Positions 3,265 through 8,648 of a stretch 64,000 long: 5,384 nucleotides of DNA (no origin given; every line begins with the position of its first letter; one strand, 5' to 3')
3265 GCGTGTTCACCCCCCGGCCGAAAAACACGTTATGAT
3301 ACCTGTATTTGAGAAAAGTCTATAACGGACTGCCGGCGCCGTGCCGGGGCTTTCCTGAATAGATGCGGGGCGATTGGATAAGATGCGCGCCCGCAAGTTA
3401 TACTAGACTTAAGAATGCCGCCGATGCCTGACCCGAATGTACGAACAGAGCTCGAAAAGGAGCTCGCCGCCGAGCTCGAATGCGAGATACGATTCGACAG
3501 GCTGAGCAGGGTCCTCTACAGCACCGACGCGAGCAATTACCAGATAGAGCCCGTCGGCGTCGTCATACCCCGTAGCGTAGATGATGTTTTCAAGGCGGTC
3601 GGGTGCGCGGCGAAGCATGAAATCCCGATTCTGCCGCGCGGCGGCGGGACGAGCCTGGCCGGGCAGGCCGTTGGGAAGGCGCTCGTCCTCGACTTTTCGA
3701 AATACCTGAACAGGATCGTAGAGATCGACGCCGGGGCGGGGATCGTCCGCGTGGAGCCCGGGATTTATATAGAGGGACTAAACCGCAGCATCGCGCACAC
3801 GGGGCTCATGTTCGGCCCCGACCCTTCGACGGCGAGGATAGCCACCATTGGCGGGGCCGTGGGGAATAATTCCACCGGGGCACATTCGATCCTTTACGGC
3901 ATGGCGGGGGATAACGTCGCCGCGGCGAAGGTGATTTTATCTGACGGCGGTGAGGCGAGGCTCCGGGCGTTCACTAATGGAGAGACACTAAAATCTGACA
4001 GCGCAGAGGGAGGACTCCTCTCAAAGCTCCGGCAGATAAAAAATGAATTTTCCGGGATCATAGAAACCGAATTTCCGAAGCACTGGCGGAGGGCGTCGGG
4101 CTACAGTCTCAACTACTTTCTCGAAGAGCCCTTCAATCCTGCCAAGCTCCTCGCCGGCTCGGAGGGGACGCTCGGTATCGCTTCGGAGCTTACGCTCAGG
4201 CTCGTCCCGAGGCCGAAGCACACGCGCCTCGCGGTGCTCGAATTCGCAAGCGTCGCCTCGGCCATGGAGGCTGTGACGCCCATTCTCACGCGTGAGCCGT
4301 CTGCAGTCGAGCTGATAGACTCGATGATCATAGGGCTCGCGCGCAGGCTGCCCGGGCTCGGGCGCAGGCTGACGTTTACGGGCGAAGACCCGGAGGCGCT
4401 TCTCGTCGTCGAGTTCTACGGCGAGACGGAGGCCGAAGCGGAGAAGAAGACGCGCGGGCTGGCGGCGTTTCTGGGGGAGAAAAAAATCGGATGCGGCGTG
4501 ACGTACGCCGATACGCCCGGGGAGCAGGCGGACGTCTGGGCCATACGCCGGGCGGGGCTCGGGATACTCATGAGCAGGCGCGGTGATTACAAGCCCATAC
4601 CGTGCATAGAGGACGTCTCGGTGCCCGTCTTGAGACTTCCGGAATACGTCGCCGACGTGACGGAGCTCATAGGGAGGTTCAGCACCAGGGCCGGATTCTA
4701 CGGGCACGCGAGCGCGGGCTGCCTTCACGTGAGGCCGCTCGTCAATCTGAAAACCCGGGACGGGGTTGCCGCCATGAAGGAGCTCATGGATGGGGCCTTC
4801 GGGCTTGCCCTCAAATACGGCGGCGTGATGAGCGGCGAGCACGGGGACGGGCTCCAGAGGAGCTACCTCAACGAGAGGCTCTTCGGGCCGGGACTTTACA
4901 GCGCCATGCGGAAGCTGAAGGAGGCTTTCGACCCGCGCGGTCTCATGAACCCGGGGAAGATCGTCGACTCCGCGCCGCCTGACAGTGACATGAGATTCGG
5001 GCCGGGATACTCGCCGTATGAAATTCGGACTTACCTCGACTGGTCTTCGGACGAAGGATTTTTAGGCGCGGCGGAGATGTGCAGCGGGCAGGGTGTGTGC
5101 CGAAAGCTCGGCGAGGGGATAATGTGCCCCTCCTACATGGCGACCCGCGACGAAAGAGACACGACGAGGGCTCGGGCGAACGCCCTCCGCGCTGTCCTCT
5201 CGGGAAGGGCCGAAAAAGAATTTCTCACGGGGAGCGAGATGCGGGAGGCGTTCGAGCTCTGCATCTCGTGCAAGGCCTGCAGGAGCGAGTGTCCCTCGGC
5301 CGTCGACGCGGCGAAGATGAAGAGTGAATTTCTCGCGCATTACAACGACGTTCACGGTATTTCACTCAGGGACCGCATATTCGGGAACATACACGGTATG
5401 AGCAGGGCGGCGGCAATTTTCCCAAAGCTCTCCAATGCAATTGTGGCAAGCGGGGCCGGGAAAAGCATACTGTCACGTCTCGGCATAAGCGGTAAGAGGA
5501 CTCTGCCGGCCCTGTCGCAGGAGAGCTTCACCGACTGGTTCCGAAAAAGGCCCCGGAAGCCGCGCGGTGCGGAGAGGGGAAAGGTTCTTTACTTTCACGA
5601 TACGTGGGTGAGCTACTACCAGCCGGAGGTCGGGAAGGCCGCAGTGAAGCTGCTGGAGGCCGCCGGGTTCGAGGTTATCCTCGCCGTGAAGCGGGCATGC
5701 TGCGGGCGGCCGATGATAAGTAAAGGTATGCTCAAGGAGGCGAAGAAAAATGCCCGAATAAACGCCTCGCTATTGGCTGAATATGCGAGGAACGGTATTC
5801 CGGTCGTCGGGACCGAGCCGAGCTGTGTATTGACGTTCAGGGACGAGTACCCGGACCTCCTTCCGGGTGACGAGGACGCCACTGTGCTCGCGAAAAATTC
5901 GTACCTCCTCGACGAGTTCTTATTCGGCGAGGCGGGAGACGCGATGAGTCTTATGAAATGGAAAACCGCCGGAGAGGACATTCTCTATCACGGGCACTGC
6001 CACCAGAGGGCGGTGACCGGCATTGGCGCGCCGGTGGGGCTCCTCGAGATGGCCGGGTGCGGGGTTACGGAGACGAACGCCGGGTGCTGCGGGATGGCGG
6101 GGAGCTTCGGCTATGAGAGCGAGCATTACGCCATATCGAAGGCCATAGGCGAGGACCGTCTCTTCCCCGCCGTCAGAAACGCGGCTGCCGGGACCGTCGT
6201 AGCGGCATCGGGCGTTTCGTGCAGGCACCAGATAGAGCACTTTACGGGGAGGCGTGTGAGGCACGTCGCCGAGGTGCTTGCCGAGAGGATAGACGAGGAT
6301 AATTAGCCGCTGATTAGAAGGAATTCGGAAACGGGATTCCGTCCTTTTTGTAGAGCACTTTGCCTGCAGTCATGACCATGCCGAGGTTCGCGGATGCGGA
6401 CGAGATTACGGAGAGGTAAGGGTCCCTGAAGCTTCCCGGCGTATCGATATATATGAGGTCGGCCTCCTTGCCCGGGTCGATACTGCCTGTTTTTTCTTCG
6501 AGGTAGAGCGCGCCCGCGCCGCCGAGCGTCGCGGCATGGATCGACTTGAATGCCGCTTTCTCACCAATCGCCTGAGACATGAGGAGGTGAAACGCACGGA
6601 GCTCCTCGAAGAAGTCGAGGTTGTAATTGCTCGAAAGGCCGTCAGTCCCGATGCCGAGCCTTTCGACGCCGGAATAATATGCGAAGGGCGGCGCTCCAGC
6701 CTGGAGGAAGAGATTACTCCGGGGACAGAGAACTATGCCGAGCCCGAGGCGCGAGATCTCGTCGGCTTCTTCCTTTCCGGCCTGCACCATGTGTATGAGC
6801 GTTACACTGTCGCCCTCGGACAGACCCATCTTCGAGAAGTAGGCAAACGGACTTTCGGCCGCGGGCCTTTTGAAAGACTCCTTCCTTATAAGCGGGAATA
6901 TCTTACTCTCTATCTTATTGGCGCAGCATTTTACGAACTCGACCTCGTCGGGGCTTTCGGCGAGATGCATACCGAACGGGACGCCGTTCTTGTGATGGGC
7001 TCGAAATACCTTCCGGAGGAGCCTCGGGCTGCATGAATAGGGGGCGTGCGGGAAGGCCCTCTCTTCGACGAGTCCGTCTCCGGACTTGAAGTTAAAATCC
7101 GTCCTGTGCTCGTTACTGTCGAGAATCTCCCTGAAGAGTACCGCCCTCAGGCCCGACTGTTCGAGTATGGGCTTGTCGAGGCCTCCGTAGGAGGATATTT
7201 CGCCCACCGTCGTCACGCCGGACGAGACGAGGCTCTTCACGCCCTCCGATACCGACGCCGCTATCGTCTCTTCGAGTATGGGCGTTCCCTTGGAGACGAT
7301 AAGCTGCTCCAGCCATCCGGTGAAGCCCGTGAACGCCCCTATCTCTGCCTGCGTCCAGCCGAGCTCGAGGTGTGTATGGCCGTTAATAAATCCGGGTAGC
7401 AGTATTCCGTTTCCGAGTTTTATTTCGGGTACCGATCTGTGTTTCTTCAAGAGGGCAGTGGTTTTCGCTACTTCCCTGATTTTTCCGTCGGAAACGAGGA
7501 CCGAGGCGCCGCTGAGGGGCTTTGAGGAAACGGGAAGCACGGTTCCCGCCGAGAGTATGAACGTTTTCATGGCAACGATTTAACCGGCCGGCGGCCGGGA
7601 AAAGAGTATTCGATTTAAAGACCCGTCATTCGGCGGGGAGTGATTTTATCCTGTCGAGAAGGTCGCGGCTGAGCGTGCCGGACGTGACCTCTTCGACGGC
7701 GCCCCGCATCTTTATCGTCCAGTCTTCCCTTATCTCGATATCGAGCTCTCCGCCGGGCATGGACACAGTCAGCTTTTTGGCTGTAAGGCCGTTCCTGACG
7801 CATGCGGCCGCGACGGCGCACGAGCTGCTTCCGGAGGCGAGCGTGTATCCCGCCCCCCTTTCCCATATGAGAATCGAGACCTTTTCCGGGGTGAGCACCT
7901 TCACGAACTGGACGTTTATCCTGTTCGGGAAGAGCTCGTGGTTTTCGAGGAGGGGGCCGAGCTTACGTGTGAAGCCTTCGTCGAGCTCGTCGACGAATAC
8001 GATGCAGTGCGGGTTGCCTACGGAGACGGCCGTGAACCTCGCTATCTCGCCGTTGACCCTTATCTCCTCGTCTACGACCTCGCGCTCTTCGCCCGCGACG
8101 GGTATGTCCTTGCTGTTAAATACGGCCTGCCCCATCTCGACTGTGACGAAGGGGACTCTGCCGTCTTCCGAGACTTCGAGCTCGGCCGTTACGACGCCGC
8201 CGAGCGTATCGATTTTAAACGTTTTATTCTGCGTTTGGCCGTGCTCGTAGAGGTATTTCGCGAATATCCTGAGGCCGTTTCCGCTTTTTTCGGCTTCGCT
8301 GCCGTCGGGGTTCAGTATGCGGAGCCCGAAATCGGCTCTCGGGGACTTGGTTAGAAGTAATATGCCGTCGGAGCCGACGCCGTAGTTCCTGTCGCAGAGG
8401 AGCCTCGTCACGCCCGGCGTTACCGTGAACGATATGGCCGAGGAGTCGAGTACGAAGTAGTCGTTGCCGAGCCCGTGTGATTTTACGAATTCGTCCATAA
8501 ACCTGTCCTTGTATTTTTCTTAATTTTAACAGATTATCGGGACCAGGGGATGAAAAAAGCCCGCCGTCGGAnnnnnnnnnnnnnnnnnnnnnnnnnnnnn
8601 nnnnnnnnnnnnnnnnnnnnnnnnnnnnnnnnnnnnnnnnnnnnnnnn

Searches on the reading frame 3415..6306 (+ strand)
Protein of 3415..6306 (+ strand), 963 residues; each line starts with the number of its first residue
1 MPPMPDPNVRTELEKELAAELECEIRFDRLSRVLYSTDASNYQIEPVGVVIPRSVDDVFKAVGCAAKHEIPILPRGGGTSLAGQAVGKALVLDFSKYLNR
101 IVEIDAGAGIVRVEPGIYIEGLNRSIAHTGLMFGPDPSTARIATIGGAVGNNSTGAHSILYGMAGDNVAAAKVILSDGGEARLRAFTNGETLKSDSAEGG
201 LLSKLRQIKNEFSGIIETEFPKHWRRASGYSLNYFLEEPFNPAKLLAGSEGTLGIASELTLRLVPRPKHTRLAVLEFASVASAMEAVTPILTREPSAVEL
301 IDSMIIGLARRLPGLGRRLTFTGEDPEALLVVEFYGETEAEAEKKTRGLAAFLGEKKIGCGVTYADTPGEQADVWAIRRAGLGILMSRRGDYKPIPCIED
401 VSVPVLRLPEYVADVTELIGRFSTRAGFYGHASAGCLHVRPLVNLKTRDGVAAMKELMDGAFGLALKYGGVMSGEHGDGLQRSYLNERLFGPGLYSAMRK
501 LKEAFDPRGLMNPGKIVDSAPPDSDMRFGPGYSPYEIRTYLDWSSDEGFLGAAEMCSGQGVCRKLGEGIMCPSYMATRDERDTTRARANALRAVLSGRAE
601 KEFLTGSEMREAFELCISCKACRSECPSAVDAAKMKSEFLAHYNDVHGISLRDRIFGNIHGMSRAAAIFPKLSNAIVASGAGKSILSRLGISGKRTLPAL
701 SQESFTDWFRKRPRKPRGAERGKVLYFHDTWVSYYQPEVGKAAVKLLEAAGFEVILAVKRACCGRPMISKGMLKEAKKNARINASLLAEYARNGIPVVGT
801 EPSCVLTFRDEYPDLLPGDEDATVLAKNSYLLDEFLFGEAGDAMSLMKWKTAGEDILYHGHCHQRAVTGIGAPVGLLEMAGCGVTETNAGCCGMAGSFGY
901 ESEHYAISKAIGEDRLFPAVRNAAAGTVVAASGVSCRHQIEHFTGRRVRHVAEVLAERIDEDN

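Call 52: search_protein_families(library=pfam, proteins=[window:3415-6306:+], max_evalue=0.00001)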
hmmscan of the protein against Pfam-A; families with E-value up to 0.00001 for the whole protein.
window:3415-6306:+ (963 aa): 5 families
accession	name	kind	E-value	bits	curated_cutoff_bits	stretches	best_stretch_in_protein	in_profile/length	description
PF02913.24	FAD-oxidase_C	-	1.9e-55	188.7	21.2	1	266-516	1-248/248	FAD linked oxidases, C-terminal domain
PF01565.28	FAD_binding_4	-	5.2e-38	130.3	26.4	1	48-179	3-134/139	FAD binding domain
PF02754.22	CCG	-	2.8e-10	40.6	20.6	1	732-809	10-85/85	Cysteine-rich domain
PF13534.11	Fer4_17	-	2.9e-07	31.4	22.2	1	556-631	2-61/61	4Fe-4S dicluster domain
PF13183.11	Fer4_8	-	4.4e-06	27.6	27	1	553-629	2-67/68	4Fe-4S dicluster domain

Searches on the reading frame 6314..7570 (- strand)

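Call 52: search_protein_families(library=pfam, proteins=[window:6314-7570:-], max_evalue=0.00001)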
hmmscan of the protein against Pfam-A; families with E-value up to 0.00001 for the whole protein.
window:6314-7570:- (418 aa): 2 families
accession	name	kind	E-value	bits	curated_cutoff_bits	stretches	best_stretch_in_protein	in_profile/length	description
PF01979.26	Amidohydro_1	-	4.1e-33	115.5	25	1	56-405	1-344/345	Amidohydrolase family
PF07969.17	Amidohydro_3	-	3.5e-11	43.7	29.7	0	342-406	411-471/472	Amidohydrolase family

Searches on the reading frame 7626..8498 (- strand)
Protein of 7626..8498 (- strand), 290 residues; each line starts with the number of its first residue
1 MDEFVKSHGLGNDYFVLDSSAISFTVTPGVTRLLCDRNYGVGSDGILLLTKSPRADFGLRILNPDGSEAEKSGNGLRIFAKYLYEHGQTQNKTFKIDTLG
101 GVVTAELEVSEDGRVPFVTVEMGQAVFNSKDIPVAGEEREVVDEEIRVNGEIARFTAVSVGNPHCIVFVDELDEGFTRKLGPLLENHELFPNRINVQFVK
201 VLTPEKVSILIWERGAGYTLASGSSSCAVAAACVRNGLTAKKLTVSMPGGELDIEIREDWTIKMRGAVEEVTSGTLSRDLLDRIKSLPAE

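Call 52: search_protein_families(library=pfam, proteins=[window:7626-8498:-], max_evalue=0.00001)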
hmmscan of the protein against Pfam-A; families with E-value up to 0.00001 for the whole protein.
window:7626-8498:- (290 aa): 1 family
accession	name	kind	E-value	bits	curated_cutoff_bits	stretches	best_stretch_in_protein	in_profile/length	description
PF01678.24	DAP_epimerase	-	2.5e-59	199.1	34.7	2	157-268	2-118/121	Diaminopimelate epimerase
